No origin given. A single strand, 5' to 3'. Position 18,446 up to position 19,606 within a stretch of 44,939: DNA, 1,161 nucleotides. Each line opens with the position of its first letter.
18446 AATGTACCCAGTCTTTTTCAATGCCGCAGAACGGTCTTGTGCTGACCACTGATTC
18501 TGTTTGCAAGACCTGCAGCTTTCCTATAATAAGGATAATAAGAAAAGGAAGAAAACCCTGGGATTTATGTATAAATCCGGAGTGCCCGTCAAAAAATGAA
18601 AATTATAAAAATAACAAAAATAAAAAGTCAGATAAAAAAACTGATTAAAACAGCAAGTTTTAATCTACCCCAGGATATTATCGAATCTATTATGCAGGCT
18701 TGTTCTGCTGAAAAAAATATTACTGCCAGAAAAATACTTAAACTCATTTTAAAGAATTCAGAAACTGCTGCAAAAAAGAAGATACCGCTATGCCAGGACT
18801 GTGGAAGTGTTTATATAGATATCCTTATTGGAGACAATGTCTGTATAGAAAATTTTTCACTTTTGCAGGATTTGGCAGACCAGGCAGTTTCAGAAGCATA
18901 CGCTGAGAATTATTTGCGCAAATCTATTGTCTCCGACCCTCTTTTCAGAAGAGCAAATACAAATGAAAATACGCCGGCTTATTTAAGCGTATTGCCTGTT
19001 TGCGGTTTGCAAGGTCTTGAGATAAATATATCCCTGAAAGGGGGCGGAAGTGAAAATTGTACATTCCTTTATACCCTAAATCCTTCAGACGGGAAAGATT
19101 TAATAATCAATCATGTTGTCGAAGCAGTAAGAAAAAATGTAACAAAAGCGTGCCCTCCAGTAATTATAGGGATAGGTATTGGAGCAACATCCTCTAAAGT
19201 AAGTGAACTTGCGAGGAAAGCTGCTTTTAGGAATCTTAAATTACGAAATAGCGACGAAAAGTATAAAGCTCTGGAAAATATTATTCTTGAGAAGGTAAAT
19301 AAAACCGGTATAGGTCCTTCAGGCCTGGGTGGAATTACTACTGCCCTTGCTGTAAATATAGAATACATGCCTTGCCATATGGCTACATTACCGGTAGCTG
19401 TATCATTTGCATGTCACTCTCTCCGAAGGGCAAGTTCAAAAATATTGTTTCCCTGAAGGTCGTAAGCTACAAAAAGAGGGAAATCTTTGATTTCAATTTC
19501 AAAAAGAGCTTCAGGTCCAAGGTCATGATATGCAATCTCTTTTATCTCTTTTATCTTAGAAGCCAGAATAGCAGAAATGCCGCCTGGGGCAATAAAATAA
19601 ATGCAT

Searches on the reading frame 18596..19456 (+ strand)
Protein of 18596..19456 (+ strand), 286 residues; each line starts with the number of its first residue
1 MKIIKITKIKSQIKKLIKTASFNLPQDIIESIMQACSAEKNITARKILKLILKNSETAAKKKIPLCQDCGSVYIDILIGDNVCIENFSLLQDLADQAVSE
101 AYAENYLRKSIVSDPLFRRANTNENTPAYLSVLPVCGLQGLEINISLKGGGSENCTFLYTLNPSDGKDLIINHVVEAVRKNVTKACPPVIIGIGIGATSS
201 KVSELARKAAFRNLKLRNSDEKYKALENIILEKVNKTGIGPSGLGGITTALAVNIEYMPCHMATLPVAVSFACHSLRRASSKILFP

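Call 23: search_protein_families(library=pfam, proteins=[window:18596-19456:+], max_evalue=0.00001)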
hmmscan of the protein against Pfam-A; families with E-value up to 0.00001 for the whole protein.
window:18596-19456:+ (286 aa): 1 family
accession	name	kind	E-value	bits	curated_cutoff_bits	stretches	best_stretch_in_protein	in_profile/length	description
PF05681.19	Fumerase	-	2.3e-88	296.5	25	1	11-280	2-268/270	Fumarate hydratase (Fumerase)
